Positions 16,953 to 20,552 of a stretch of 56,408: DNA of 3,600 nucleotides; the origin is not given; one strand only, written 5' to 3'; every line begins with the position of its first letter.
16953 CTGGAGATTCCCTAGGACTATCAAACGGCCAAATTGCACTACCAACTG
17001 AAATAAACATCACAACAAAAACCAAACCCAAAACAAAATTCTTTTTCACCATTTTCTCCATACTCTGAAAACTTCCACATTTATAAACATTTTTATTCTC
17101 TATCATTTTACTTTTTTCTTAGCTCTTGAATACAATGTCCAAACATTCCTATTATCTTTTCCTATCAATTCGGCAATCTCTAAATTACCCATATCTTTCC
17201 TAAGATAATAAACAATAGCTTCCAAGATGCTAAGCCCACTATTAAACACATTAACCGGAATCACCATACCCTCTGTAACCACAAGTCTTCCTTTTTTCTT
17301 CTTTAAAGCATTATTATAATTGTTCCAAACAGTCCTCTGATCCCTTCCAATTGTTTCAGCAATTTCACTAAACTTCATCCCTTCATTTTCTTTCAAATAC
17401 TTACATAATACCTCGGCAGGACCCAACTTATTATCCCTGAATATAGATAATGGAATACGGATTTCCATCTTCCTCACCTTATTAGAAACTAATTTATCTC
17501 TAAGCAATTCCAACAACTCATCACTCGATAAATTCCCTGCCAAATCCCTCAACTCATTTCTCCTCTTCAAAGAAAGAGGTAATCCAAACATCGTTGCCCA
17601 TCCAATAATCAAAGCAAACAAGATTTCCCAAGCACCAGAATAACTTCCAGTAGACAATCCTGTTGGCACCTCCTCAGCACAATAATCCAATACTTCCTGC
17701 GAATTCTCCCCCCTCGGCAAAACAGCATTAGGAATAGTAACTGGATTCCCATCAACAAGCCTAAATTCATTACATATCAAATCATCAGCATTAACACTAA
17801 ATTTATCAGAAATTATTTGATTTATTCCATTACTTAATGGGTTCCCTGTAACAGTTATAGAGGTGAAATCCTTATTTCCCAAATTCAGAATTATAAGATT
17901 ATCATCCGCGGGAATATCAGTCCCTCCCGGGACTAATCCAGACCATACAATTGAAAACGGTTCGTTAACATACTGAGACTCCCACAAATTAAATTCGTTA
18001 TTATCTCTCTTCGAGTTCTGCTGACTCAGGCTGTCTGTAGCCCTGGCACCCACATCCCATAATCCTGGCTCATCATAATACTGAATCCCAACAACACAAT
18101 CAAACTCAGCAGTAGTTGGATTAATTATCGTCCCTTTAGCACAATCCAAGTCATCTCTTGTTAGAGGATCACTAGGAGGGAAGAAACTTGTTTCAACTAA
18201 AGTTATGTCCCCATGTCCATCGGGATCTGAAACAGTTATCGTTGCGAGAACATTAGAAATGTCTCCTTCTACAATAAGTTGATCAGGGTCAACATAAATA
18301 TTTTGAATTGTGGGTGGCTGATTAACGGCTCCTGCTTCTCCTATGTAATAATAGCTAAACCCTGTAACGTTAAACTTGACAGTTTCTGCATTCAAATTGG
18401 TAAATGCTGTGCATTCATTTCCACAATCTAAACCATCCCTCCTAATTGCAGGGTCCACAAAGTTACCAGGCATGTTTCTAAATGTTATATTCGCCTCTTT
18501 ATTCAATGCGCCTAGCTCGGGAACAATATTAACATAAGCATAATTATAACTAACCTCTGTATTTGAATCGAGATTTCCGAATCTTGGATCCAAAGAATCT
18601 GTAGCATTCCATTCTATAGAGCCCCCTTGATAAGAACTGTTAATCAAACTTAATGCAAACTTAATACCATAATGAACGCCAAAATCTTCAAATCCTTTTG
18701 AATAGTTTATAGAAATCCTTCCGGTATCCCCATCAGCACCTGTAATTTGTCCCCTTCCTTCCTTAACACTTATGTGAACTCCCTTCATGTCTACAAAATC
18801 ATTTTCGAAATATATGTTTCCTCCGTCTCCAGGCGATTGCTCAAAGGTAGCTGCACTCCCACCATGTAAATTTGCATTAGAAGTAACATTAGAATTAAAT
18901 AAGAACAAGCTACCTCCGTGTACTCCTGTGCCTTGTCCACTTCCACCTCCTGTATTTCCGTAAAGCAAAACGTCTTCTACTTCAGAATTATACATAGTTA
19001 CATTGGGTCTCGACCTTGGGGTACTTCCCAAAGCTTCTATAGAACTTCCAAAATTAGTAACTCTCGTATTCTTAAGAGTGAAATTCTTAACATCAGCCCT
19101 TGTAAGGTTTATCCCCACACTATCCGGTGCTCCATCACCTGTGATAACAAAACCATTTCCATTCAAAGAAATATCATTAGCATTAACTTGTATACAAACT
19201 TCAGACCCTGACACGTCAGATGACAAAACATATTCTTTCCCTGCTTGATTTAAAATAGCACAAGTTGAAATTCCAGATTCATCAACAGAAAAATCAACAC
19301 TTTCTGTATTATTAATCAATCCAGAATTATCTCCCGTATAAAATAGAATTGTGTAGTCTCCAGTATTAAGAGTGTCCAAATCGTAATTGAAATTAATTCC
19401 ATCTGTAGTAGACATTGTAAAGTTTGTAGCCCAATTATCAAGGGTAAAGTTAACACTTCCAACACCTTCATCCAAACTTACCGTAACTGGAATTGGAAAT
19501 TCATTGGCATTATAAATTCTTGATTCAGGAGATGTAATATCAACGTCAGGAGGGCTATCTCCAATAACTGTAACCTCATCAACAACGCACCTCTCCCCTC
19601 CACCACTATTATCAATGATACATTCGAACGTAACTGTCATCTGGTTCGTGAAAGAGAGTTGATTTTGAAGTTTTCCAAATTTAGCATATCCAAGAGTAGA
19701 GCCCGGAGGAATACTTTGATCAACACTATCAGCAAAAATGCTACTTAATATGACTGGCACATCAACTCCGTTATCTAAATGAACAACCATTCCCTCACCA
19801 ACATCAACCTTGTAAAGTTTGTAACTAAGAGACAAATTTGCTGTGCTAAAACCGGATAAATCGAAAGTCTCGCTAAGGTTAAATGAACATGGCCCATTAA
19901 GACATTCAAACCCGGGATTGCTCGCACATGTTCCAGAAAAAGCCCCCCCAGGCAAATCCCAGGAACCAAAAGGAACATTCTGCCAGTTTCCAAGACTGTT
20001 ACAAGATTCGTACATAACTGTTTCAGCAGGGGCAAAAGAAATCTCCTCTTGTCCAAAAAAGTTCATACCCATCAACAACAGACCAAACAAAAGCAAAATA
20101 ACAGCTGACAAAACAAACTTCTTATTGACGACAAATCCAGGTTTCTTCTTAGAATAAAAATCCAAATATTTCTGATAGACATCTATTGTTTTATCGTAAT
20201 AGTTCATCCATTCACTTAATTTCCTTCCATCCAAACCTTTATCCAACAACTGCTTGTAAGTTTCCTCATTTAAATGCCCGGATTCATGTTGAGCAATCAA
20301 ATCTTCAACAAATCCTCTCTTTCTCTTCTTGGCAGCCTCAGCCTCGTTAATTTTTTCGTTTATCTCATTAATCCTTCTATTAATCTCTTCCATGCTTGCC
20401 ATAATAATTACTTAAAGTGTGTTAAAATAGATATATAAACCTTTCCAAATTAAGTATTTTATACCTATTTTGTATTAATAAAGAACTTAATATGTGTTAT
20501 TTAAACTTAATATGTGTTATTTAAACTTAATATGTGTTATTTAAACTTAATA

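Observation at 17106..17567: Giant surface protein ends in two cytoplasmic HTH modules: a candidate membrane-tethered transcription factor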

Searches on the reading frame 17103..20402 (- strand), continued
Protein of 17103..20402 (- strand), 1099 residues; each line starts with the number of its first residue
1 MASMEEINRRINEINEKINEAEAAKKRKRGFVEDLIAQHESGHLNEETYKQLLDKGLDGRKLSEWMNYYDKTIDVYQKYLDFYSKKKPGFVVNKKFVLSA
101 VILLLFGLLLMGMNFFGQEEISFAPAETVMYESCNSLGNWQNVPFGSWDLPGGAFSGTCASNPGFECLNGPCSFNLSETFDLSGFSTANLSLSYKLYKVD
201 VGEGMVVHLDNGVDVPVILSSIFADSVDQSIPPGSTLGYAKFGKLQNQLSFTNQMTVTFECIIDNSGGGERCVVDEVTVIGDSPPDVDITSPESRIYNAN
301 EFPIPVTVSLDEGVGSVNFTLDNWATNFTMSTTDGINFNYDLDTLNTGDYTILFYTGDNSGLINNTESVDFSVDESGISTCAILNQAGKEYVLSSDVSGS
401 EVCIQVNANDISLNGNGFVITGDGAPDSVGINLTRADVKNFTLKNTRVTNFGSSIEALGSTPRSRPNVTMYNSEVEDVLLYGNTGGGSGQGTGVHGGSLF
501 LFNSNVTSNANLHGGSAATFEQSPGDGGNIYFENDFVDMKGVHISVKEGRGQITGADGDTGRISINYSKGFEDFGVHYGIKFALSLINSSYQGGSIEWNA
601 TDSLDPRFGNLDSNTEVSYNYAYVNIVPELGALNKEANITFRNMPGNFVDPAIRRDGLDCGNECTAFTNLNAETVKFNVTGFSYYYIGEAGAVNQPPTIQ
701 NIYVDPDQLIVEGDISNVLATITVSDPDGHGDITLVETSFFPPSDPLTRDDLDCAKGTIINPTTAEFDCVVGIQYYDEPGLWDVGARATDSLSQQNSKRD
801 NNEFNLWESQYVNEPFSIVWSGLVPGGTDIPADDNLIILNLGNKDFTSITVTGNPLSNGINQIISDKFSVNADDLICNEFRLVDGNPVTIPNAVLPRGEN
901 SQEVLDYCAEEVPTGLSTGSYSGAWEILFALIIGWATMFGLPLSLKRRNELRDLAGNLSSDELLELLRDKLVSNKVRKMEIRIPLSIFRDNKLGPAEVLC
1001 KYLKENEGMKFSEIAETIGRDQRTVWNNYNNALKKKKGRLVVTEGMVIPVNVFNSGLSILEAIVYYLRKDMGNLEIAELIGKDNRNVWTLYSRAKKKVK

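Call 73: fold_search(model_id=the predicted structure, library=pdb)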
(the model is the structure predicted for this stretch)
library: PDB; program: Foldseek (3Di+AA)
matches with E <= 10: 1444; with E <= 0.001: 11
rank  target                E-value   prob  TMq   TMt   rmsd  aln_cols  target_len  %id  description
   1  2rik                  1.4e-05  0.99  0.10  0.24  15.7       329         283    9  I-band fragment I67-I69 from titin (released 2008-01-22)
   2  9e7m_Ja               3.5e-05  0.57  0.09  0.12  31.1       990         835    9  In situ cryoEM structure of bacteriophage Ur-lambda tail tip complex (released 2025-11-05)
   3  8t2v_A                9.8e-05  0.96  0.12  0.13  25.5       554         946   10  Cryo-EM Structures of Full-length Integrin alphaIIbbeta3 in Native Lipids (released 2023-07-26)
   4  6za2_B                1.8e-04  0.38  0.09  0.09  37.5      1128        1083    9  Crystal structure of dimeric latent PorU from Porphyromonas gingivalis (released 2021-09-29)
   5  4ofy_D                4.1e-04  0.97  0.11  0.23  14.4       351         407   12  Crystal Structure of the Complex of SYG-1 D1-D2 and SYG-2 D1-D4 (released 2014-02-19)
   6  7mqs_F                4.8e-04  0.54  0.10  0.13  27.9       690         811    8  The insulin receptor ectodomain in complex with three venom hybrid insulin molecules - asymmetric conformation (released 2022-03-16)
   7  9l9p_S                4.8e-04  0.28  0.08  0.11  31.2       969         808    8  Cryo-EM structure of bacteriophage T1 tail tip complex (released 2025-03-12)
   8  9o6j_A                5.7e-04  0.93  0.08  0.29  15.8       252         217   15  Structure of Siglec-10 in complex with 2,3-Sialyllactose (released 2026-02-25)
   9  5u8r_A                6.0e-04  0.28  0.09  0.11  22.0       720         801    8  Structure of the ectodomain of the human Type 1 insulin-like growth factor receptor (released 2018-02-28)
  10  8s5s                  8.3e-04  0.99  0.07  0.18  13.3       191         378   12  Crystal structure of a Sulfite dehydrogenase from Thermus thermophilus (released 2024-11-27)
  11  3bga_B                9.8e-04  0.96  0.09  0.09  17.6       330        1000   10  Crystal structure of beta-galactosidase from Bacteroides thetaiotaomicron VPI-5482 (released 2007-12-11)
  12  9o6n_A                1.2e-03  0.90  0.08  0.30  15.7       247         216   15  Structure of Siglec-10 (released 2026-02-25)
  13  2ca3_A                1.4e-03  0.87  0.07  0.19  17.7       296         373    8  Sulfite dehydrogenase from Starkeya Novella r55m mutant (released 2007-02-20)
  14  4kkq_B                1.4e-03  0.97  0.08  0.31  20.4       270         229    6  Crystal structure of Vibrio cholerae RbmA (crystal form 1) (released 2013-05-22)
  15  6grq_A                1.4e-03  0.82  0.08  0.15  23.5       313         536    9  Paired immunoglobulin-like receptor B (PirB) or Leukocyte immunoglobulin-like receptor subfamily B member 3 (LILRB3) f (released 2019-02-06)
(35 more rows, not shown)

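Call 95: find_encoding_contigs(protein=window:17103-20402:-, flank=3000, max_places=10)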
Protein window:17103-20402:- (1099 aa): 24 contigs read that carry it; 10 places shown.
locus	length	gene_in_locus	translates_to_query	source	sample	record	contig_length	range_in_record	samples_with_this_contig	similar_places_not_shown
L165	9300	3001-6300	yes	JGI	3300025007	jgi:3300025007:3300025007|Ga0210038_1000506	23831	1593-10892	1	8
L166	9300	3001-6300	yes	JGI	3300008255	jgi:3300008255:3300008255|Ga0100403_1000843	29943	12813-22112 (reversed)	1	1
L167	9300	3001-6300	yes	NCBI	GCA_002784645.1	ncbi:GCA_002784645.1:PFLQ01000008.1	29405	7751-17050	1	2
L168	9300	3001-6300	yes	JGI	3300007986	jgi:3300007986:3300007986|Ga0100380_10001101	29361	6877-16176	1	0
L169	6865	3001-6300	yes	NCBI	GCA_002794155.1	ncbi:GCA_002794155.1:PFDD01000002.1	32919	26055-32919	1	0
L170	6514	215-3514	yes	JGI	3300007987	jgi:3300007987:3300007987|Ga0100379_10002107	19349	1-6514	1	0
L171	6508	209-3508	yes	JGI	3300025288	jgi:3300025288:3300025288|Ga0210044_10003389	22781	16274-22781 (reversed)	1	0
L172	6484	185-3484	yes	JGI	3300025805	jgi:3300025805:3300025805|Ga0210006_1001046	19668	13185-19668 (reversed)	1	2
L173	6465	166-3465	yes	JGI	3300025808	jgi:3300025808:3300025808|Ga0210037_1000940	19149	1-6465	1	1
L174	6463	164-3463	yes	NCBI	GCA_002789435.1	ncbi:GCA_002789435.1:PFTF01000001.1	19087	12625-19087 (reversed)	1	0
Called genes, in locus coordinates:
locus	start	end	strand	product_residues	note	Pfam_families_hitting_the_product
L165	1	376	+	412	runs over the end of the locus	PF13506:Glyco_transf_21, PF00535:Glycos_transf_2, PF10111:Glyco_tranf_2_2, PF13641:Glyco_tranf_2_3, PF03142:Chitin_synth_2 (weak), PF13632:Glyco_trans_2_3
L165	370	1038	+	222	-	-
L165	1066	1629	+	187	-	-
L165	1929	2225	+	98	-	PF05016:ParE_toxin, PF05973:Gp49 (weak)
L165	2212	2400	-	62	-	-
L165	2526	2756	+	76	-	-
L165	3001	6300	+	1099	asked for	PF08281:Sigma70_r4_2 (faint)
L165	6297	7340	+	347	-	-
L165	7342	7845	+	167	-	-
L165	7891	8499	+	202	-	-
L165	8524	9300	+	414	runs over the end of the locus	PF22067:Cep192_D3 (faint)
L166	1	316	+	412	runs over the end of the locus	PF13506:Glyco_transf_21, PF00535:Glycos_transf_2, PF10111:Glyco_tranf_2_2, PF13641:Glyco_tranf_2_3, PF03142:Chitin_synth_2 (weak), PF13632:Glyco_trans_2_3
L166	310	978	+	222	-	-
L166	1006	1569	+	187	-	-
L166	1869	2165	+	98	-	PF05016:ParE_toxin, PF05973:Gp49 (weak)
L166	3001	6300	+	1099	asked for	PF08281:Sigma70_r4_2 (faint)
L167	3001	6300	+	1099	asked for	PF08281:Sigma70_r4_2 (faint)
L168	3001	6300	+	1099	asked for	PF08281:Sigma70_r4_2 (faint)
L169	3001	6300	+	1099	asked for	PF08281:Sigma70_r4_2 (faint)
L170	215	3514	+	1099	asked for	PF08281:Sigma70_r4_2 (faint)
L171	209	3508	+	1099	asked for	PF08281:Sigma70_r4_2 (faint)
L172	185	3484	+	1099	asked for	PF08281:Sigma70_r4_2 (faint)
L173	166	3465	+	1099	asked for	PF08281:Sigma70_r4_2 (faint)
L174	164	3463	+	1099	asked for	PF08281:Sigma70_r4_2 (faint)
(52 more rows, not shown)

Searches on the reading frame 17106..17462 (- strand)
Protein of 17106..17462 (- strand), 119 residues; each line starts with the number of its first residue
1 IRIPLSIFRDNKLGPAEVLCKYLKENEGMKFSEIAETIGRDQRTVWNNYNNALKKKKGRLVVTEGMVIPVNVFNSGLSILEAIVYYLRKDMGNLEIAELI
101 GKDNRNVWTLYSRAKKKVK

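Call 30: find_related_loci(query=A2, collection=genome_contigs, flank=8000)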
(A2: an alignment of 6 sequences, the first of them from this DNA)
Query A2 (119 aa) in genome_contigs; peptide patterns used: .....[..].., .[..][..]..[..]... (x = any residue, [..] = any of these).
141 stretches matched a pattern; 45 encode a relative of the query (tblastn E <= 1e-3); 44 distinct loci.
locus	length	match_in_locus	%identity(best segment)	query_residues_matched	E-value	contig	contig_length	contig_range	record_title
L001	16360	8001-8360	59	3-119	9e-42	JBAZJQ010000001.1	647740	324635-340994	MAG: Candidatus Pacearchaeota archaeon isolate SO_2017_LW4_123 scaffold_30_c1_LW137-91_2017, whole genome shotgun sequen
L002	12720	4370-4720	58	1-117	7e-37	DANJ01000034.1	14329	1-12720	MAG TPA_asm: Candidatus Pacearchaeota archaeon UBA92 UBA92_contig_17491, whole genome shotgun sequence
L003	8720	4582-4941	55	1-119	1e-36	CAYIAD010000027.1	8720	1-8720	MAG TPA_asm: Candidatus Woesearchaeota archaeon isolate ERP119705_co1_747 genome assembly, contig: NODE_11908_length_872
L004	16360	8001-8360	52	1-119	3e-36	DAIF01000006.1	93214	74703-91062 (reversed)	MAG TPA_asm: Candidatus Pacearchaeota archaeon UBA73 UBA73_contig_734, whole genome shotgun sequence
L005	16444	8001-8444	52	1-119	4e-36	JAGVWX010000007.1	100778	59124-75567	Candidatus Pacearchaeota archaeon isolate RIFCSPHIGHO2_01_FULL_39_44 rifcsphigho2_01_scaffold_1935, whole genome shotgun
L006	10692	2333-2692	52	1-118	1e-34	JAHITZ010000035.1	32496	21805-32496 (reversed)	MAG: Nanoarchaeota archaeon isolate MM_PC_MetaG.mb.229 MM_PC_MetaG.mb.229_k141_819757, whole genome shotgun sequence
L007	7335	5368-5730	55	1-117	5e-34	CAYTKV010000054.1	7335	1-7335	MAG TPA_asm: Candidatus Woesearchaeota archaeon isolate SRP269290_co3_959 genome assembly, contig: NODE_14329_length_733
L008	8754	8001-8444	51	1-119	2e-34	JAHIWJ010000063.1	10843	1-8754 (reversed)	MAG: Nanoarchaeota archaeon isolate MM_PW_MetaG.mb.4 MM_PW_MetaG.mb.4_k141_215367, whole genome shotgun sequence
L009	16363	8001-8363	52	3-119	1e-33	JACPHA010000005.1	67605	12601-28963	MAG: Candidatus Pacearchaeota archaeon isolate NC_groundwater_402_Ag_B-0.1um_34_21 GD18-4_B1_scaffold_306492, whole geno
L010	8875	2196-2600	51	1-119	5e-33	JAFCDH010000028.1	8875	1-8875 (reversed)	Candidatus Pacearchaeota archaeon isolate Meg19_1012_Bin_410 Meg19_1012_Bin_410_scaffold_29546, whole genome shotgun seq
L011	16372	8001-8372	51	1-119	5e-33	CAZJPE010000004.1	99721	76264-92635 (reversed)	MAG TPA_asm: Candidatus Woesearchaeota archaeon isolate SRP178908_co2_70 genome assembly, contig: NODE_25_length_99721_c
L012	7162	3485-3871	50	1-119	5e-33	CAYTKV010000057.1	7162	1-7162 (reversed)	MAG TPA_asm: Candidatus Woesearchaeota archaeon isolate SRP269290_co3_959 genome assembly, contig: NODE_14840_length_716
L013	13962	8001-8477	53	1-119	5e-32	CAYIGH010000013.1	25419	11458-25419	MAG TPA_asm: Candidatus Woesearchaeota archaeon isolate ERP119705_co24_289 genome assembly, contig: NODE_1994_length_254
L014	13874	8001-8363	54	1-119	2e-31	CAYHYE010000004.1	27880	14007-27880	MAG TPA_asm: Candidatus Woesearchaeota archaeon isolate ERP119705_co17_292 genome assembly, contig: NODE_1861_length_278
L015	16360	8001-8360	50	1-118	5e-31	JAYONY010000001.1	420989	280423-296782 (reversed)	MAG: archaeon isolate 139570_S171_concoct_bins.tsv.001 NODE_2_length_420989_cov_6.098920, whole genome shotgun sequence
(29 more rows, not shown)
